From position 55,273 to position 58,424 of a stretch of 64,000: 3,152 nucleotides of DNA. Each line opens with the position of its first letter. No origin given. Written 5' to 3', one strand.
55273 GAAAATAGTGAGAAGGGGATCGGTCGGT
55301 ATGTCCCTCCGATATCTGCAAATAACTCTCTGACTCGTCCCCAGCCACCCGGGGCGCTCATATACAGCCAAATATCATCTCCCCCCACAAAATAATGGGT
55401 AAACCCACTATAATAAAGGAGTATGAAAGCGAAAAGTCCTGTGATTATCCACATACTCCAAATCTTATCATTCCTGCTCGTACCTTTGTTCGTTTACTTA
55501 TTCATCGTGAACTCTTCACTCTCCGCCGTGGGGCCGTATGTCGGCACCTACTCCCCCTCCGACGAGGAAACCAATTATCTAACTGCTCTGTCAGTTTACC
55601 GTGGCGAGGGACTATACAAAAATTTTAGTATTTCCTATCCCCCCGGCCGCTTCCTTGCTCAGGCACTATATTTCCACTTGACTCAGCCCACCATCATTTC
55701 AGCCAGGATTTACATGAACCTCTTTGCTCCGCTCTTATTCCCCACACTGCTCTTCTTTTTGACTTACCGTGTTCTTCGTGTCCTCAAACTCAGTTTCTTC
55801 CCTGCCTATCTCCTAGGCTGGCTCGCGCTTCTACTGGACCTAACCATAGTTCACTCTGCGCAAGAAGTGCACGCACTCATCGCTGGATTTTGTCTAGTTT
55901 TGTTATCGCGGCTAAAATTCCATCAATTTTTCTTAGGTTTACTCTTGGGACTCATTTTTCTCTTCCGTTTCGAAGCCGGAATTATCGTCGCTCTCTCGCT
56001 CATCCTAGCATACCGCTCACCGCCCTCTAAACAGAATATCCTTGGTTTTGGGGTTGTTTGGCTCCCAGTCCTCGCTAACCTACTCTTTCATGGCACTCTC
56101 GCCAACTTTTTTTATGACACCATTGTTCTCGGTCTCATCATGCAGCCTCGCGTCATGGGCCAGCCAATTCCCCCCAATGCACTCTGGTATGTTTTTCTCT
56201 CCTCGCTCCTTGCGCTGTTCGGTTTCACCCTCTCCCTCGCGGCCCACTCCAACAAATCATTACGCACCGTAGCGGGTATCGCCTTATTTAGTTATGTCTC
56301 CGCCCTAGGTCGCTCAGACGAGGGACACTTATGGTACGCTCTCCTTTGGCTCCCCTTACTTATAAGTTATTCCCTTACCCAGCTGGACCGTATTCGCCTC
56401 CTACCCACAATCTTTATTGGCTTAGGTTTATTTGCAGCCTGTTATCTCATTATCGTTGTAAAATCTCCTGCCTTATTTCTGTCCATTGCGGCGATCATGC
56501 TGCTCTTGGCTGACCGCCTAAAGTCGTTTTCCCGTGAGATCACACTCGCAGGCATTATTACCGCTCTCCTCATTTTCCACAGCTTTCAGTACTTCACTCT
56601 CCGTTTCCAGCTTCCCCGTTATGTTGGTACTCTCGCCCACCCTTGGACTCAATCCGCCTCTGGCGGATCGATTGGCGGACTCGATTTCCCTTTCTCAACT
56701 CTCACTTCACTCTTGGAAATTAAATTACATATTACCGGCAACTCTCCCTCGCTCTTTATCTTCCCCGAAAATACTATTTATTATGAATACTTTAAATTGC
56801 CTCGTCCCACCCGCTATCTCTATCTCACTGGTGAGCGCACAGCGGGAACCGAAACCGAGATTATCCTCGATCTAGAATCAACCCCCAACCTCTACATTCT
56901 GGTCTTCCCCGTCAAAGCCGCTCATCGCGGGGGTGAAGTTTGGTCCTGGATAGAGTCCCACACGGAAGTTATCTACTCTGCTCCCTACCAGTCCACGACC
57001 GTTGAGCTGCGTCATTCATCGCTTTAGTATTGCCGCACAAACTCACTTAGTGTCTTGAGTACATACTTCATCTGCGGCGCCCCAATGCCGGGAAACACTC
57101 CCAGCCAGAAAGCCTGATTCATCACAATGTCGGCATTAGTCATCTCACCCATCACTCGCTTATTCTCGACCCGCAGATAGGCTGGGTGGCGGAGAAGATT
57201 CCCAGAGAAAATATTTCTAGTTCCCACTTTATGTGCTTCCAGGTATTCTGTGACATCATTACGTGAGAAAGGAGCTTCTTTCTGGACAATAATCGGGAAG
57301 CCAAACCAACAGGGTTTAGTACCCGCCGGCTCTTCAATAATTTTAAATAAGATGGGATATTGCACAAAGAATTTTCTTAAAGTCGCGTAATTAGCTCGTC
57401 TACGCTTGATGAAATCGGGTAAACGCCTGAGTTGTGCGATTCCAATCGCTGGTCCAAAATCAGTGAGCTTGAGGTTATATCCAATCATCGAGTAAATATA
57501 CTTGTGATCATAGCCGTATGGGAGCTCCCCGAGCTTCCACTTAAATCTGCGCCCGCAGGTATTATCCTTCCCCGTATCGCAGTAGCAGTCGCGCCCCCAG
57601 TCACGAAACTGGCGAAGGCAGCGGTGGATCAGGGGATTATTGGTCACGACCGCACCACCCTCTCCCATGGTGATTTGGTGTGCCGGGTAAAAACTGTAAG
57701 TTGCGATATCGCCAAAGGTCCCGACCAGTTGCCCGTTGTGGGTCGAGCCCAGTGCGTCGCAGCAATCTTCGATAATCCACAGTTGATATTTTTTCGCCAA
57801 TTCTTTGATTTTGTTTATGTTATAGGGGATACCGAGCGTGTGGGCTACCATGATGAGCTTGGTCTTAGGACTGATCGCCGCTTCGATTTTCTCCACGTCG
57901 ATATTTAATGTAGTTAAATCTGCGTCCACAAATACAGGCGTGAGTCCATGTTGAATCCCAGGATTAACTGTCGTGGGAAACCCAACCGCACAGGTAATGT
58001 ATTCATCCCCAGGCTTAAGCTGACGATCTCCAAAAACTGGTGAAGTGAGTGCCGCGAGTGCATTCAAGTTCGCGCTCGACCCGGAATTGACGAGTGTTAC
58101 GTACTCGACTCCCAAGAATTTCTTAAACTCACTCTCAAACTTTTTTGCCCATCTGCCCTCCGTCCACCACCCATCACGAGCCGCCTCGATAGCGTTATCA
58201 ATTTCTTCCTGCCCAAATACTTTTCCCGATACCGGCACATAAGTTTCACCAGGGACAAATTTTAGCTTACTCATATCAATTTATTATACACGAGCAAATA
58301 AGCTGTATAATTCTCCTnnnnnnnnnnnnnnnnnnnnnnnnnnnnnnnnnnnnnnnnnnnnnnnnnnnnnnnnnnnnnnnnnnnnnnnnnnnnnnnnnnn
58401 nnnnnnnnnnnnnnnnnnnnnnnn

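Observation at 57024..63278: DdhC (E1 3-dehydrase) next to an ALS-like ThDP enzyme and a GtrB-like GT2: possible branched 3,6-dideoxyhexose pathway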

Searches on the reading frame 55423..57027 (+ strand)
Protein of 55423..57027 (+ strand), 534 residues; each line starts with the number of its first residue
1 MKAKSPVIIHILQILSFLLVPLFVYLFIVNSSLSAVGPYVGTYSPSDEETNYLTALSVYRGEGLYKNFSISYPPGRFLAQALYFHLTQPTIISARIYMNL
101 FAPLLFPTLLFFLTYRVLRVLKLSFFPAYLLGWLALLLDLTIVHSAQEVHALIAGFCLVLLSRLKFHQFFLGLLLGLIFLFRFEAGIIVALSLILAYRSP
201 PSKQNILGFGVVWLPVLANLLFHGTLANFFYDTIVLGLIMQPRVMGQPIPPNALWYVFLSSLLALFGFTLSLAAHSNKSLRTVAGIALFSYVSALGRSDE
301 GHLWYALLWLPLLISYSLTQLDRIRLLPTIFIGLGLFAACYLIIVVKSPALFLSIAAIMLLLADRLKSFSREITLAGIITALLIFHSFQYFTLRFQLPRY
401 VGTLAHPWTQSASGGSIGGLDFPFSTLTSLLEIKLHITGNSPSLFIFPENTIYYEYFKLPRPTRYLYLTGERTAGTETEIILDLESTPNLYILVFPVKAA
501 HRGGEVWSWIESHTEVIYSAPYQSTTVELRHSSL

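Call 4: search_protein_families(library=pfam, proteins=[window:55423-57027:+], max_evalue=0.01)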
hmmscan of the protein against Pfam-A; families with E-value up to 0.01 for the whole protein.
window:55423-57027:+ (534 aa): 0 families

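Call 5: search_protein_families(library=ncbifam, proteins=[window:55423-57027:+], max_evalue=0.001)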
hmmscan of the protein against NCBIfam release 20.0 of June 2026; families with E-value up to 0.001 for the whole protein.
window:55423-57027:+ (534 aa): 0 families

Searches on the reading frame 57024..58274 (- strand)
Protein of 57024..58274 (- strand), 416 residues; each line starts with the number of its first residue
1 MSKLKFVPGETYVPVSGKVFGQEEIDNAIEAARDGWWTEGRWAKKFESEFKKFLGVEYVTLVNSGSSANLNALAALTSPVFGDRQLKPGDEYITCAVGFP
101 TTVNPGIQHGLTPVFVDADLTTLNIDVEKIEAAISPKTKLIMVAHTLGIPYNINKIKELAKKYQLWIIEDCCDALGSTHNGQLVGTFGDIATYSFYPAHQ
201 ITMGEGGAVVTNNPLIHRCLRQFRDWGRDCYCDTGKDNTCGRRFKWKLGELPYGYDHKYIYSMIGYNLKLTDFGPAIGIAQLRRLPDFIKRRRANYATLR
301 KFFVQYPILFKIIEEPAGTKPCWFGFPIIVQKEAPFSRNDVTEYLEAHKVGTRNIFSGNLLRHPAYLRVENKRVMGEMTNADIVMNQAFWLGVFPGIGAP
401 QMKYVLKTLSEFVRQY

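Call 4: search_protein_families(library=pfam, proteins=[window:57024-58274:-], max_evalue=0.01)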
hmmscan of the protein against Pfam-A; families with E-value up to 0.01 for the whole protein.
window:57024-58274:- (416 aa): 4 families
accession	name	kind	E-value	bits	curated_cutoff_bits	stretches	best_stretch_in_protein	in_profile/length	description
PF01041.23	DegT_DnrJ_EryC1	-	1.9e-91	307.5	19.8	1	22-409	5-359/360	DegT/DnrJ/EryC1/StrS aminotransferase family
PF01212.27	Beta_elim_lyase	-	2.2e-06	27.7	27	1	39-171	30-169/288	Beta-eliminating lyase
PF00266.25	Aminotran_5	-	5.7e-05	22.7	21.5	1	45-177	47-182/371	Aminotransferase class-V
PF01053.26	Cys_Met_Meta_PP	-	0.00087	18.4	27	1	44-171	55-174/381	Cys/Met metabolism PLP-dependent enzyme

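Call 5: search_protein_families(library=ncbifam, proteins=[window:57024-58274:-], max_evalue=0.001)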
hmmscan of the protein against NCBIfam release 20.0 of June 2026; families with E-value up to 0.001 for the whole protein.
window:57024-58274:- (416 aa): 10 families
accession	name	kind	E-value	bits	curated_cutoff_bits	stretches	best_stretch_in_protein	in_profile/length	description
NF011936.0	PRK15407.1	equivalog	1.2e-187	624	423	1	4-415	28-438/440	lipopolysaccharide biosynthesis protein RfbH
TIGR03588.1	PseC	equivalog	1.1e-59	202.3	423.5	1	14-411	3-378/380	UDP-4-amino-4,6-dideoxy-N-acetyl-beta-L-altrosamine transaminase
TIGR04181.1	NHT_00031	hypoth_equivalog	7.5e-49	166.5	420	2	19-219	7-216/359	LegC family aminotransferase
NF008658.2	PRK11658.1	equivalog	1.1e-40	139.5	631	1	11-413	3-377/379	UDP-4-amino-4-deoxy-L-arabinose aminotransferase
NF008687.0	PRK11706.1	equivalog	4.7e-39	134.2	375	1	26-216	15-198/375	dTDP-4-amino-4,6-dideoxygalactose transaminase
TIGR02379.1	ECA_wecE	subfamily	2.4e-33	115.4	434.85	1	30-217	19-200/376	dTDP-4-amino-4,6-dideoxy-D-glucose transaminase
TIGR04427.1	PLP_DesI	equivalog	3.3e-28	98.9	650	1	40-231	51-232/390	dTDP-4-dehydro-6-deoxyglucose aminotransferase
TIGR01977.1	am_tr_V_EF2568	hypoth_equivalog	0.00026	20.1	377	1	123-176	123-179/376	cysteine desulfurase family protein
NF005305.0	PRK06836.1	equivalog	0.00055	19.3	376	1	86-145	119-178/396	pyridoxal phosphate-dependent aminotransferase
NF004770.0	PRK06108.1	subfamily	0.0008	18.3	422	0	86-170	117-209/396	pyridoxal phosphate-dependent aminotransferase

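Call 6: search_solved_structures(query=window:57024-58274:-, show_alignments=2)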
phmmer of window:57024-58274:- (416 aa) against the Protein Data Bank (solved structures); distinct sequences matched with E-value up to 0.001: 56.
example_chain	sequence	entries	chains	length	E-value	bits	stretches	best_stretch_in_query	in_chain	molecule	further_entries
3bcx_A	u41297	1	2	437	4.3e-148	497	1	5-412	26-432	CDP-6-deoxy-L-threo-D-glycero-4-hexulose-3-dehydrase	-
3bb8_A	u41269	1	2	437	7.7e-147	492.8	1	5-412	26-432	CDP-4-keto-6-deoxy-D-glucose-3-dehydrase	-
2gms_A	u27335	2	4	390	5.2e-55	190.3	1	28-392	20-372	Putative pyridoxamine 5-phosphate-dependent dehydrase, Wbdk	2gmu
3b8x_A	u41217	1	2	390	2.7e-54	187.9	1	28-392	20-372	Pyridoxamine 5-phosphate-dependent dehydrase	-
2r0t_A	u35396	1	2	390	2.8e-54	187.9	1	28-392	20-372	Pyridoxamine 5-phosphate-dependent dehydrase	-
3gr9_A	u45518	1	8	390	4.4e-54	187.2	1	28-392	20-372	ColD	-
9wvy_A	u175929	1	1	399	2.3e-48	168.3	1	18-297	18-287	Putative NDP-4-keto-6-deoxyglucose-3-dehydratase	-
7b0m_AAA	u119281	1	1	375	1.2e-42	149.5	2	37-215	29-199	Sugar aminotransferase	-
7b0d_A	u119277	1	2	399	5.1e-41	144.2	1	22-228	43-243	Glutamine--scyllo-inositol transaminase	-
3bn1_A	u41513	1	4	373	2.9e-36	128.5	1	23-229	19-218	Perosamine synthetase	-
3dr7_A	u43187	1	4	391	3.5e-36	128.2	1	23-229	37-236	Putative perosamine synthetase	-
4lc3_A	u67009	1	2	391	4.1e-36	128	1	12-214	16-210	Putative UDP-4-amino-4-deoxy-l-arabinose--oxoglutarate aminotransferase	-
3dr4_A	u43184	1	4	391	4.8e-36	127.8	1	23-229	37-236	Putative perosamine synthetase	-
5k8b_A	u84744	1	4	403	2.8e-34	121.9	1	47-328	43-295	8-amino-3,8-dideoxy-alpha-D-manno-octulosonate transaminase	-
2c7t_A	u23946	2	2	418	9.1e-34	120.3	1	24-380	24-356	GLUTAMINE-2-DEOXY-SCYLLO-INOSOSE AMINOTRANSFERASE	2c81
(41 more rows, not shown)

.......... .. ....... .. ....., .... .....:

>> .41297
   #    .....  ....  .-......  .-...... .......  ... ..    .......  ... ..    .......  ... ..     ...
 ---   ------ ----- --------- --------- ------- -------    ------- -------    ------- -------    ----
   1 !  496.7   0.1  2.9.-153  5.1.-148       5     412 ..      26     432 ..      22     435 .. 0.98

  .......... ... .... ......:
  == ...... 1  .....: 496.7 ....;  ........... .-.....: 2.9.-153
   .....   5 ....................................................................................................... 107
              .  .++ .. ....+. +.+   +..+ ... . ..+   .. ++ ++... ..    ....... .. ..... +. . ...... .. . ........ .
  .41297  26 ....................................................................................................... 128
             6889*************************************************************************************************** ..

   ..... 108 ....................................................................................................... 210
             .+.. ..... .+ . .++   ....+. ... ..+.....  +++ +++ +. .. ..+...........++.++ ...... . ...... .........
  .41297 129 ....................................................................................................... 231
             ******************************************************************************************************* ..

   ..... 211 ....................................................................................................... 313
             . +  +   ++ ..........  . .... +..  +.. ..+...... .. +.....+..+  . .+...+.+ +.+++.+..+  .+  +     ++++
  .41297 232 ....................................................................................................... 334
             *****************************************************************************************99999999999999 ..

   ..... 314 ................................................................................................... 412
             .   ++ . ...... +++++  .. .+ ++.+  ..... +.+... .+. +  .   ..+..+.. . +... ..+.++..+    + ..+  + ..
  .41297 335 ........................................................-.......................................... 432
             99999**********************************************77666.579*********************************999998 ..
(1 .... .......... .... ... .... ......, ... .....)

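Call 25: search_dna_similar(query=window:57024-58274:-, collection=plasmids, mode=protein, max_rows=25, max_evalue=1e-60)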
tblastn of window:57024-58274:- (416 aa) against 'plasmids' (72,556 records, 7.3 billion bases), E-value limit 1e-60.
Records with a match: 39; places in all: 40; records where one place covers at least 80% of the query: 39.
Best place of each record, by identity: <60% 39.
By first word of the organism name: Streptomyces 28; Azospirillum 2; Salmonella 2; Sphingomonas 1; Methylovirgula 1; Qipengyuania 1; Sulfitobacter 1; Desulfobaculum 1; Rhodococcus 1; Haladaptatus 1.
By predicted mobility (MOB-suite, as given by PLSDB): non-mobilizable 37; mobilizable 2.
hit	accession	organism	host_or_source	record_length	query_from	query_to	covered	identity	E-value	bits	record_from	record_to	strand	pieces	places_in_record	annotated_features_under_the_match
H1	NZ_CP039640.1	Azospirillum sp. TSH100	soil,soil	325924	6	414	98%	53.1%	8e-142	453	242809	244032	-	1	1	rfbH: lipopolysaccharide biosynthesis protein RfbH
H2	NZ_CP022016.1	Salmonella enterica subsp. enterica serovar India str. ...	-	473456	1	412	99%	52.4%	1e-139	447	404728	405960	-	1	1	rfbH: lipopolysaccharide biosynthesis protein RfbH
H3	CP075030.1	Salmonella enterica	-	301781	1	412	99%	52.4%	2e-139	447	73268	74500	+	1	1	rfbH: lipopolysaccharide biosynthesis protein RfbH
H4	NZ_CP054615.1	Azospirillum oryzae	cell culture,soil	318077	6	414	98%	52.6%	1e-141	453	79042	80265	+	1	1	rfbH: lipopolysaccharide biosynthesis protein RfbH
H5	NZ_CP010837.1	Sphingomonas hengshuiensis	whole organism,soil of Hengshui Lake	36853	6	412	98%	52.6%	3e-127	412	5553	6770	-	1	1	rfbH: lipopolysaccharide biosynthesis protein RfbH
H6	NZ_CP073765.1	Methylovirgula sp. HY1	soil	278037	6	414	98%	52.1%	7e-134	431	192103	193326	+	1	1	rfbH: lipopolysaccharide biosynthesis protein RfbH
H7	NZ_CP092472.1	Qipengyuania spongiae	sponge,mixed culture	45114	3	415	99%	49.9%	2e-134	432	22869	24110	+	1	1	rfbH: lipopolysaccharide biosynthesis protein RfbH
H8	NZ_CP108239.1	Streptomyces exfoliatus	-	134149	6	416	99%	50.0%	2e-122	397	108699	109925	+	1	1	rfbH: lipopolysaccharide biosynthesis protein RfbH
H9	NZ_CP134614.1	Streptomyces sp. ITFR-6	Ips typographus,whole organism,Ips ...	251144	2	416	100%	49.2%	6e-122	396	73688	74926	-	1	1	rfbH: lipopolysaccharide biosynthesis protein RfbH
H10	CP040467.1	Streptomyces albidoflavus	Lolium arundinaceum,seeds,seed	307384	5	413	98%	49.9%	5e-124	402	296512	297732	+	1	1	rfbH: lipopolysaccharide biosynthesis protein RfbH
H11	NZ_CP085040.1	Streptomyces sp. WA1-19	Periplaneta americana,cell ...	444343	5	413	98%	49.9%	6e-124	402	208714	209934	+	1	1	rfbH: lipopolysaccharide biosynthesis protein RfbH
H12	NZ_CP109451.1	Streptomyces sp. NBC_01471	-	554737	6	413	98%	50.0%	9e-126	407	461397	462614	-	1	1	rfbH: lipopolysaccharide biosynthesis protein RfbH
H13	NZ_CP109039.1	Streptomyces sp. NBC_00648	-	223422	6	413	98%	50.0%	2e-123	401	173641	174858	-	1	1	rfbH: lipopolysaccharide biosynthesis protein RfbH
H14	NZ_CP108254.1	Streptomyces sp. NBC_00060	-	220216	6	413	98%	50.0%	2e-123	401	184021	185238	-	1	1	rfbH: lipopolysaccharide biosynthesis protein RfbH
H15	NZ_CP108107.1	Streptomyces sp. NBC_00224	-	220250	6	413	98%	50.0%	2e-123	401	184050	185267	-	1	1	rfbH: lipopolysaccharide biosynthesis protein RfbH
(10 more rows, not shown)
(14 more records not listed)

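Call 27: get_annotated_region(hit=H2, flank=7000)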
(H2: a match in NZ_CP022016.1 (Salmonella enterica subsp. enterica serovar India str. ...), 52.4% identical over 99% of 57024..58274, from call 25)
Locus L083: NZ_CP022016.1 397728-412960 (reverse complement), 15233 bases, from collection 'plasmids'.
description: Salmonella enterica subsp. enterica serovar India str. SA20085604 plasmid unnamed1, complete sequence
organism: Salmonella enterica subsp. enterica serovar India str. SA20085604 (NCBI taxid 1242098)
taxonomy: Bacteria; Pseudomonadota; Gammaproteobacteria; Enterobacterales; Enterobacteriaceae; Salmonella; Salmonella enterica; Salmonella enterica subsp. enterica serovar India str. SA20085604
host: -; source: -; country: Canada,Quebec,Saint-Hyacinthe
typing (MOB-suite, as given by PLSDB): non-mobilizable
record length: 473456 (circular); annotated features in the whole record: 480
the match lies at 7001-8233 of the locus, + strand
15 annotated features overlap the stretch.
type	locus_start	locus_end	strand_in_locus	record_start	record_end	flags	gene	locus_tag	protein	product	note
CDS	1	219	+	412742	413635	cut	galF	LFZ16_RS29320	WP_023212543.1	GalU regulator GalF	GO:0009225 - nucleotide-sugar metabolic process [Evidence IEA]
CDS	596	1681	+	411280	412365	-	rfbB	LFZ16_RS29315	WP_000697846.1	dTDP-glucose 4,6-dehydratase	GO:0019305 - dTDP-rhamnose biosynthetic process [Evidence IEA]; GO:0009243 - O antigen biosynthetic process [Evidence ...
CDS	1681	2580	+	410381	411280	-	rfbD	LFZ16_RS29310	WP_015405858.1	dTDP-4-dehydrorhamnose reductase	-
CDS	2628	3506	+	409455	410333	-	rfbA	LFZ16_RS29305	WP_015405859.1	glucose-1-phosphate thymidylyltransferase RfbA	GO:0045226 - extracellular polysaccharide biosynthetic process [Evidence IEA]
CDS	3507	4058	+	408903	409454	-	rfbC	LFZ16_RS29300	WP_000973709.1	dTDP-4-dehydrorhamnose 3,5-epimerase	GO:0019305 - dTDP-rhamnose biosynthetic process [Evidence IEA]; GO:0009243 - O antigen biosynthetic process [Evidence ...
CDS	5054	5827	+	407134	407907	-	rfbF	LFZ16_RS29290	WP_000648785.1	glucose-1-phosphate cytidylyltransferase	GO:0009103 - lipopolysaccharide biosynthetic process [Evidence IEA]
CDS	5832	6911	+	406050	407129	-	rfbG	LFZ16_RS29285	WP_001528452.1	CDP-glucose 4,6-dehydratase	GO:0009243 - O antigen biosynthetic process [Evidence IEA]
CDS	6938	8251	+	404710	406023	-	rfbH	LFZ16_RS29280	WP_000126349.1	lipopolysaccharide biosynthesis protein RfbH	-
CDS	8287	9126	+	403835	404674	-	-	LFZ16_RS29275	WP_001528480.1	CDP-paratose synthase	-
CDS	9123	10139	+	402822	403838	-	-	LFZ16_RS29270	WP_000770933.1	CDP-paratose 2-epimerase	-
CDS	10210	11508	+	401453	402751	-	-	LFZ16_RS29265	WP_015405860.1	MATE family efflux transporter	-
CDS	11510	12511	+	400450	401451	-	-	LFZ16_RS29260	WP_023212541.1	glycosyltransferase family 2 protein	-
CDS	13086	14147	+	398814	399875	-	-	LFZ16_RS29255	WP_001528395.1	glycosyltransferase family 1 protein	-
CDS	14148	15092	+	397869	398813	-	rfbN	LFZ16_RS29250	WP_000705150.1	O antigen biosynthesis rhamnosyltransferase RfbN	-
CDS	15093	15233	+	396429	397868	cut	-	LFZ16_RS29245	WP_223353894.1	mannose-1-phosphate guanylyltransferase/mannose-6-phosphate isomerase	GO:0009103 - lipopolysaccharide biosynthetic process [Evidence IEA]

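Call 28: get_annotated_region(hit=H1, flank=9000)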
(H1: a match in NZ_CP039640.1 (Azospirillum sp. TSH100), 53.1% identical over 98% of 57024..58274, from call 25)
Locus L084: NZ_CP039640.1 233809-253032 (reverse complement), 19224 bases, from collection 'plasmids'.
description: Azospirillum sp. TSH100 plasmid p1, complete sequence
organism: Azospirillum sp. TSH100 (NCBI taxid 652764)
taxonomy: Bacteria; Pseudomonadota; Alphaproteobacteria; Rhodospirillales; Azospirillaceae; Azospirillum; Azospirillum sp. TSH100
host: -; source: soil,soil; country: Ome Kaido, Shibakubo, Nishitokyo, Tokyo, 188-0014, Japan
typing (MOB-suite, as given by PLSDB): non-mobilizable; replicon rep_cluster_1806
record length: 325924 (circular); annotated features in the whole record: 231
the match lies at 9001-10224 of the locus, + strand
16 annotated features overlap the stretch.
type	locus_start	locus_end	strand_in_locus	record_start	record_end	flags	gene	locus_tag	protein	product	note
CDS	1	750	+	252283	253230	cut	-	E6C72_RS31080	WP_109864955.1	lysylphosphatidylglycerol synthase transmembrane domain-containing protein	-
CDS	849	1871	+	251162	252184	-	-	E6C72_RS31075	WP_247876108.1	glycosyltransferase family 2 protein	-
CDS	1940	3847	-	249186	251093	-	-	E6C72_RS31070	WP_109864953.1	hypothetical protein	-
CDS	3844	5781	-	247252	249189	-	asnB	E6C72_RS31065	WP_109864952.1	asparagine synthase (glutamine-hydrolyzing)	GO:0006529 - asparagine biosynthetic process [Evidence IEA]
CDS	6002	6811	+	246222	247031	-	-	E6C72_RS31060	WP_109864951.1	FkbM family methyltransferase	-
CDS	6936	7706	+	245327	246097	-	rfbF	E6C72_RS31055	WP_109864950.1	glucose-1-phosphate cytidylyltransferase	GO:0009103 - lipopolysaccharide biosynthetic process [Evidence IEA]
CDS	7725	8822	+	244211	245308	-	rfbG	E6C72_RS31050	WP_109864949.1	CDP-glucose 4,6-dehydratase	GO:0009243 - O antigen biosynthetic process [Evidence IEA]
CDS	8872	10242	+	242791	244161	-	rfbH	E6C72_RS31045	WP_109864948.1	lipopolysaccharide biosynthesis protein RfbH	-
CDS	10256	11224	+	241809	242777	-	-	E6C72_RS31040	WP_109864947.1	NAD(P)-dependent oxidoreductase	-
CDS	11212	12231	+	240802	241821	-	-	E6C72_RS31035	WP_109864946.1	GDP-mannose 4,6-dehydratase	-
CDS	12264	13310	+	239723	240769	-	-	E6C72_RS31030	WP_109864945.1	hypothetical protein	-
CDS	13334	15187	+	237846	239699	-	-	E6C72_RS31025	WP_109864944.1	glycosyltransferase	-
CDS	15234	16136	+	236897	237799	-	-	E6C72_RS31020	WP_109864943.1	NAD(P)-dependent oxidoreductase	-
CDS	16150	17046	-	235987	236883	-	-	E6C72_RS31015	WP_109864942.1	glycosyltransferase family 2 protein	-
CDS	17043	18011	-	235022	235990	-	-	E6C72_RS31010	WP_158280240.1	glycosyltransferase family 2 protein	-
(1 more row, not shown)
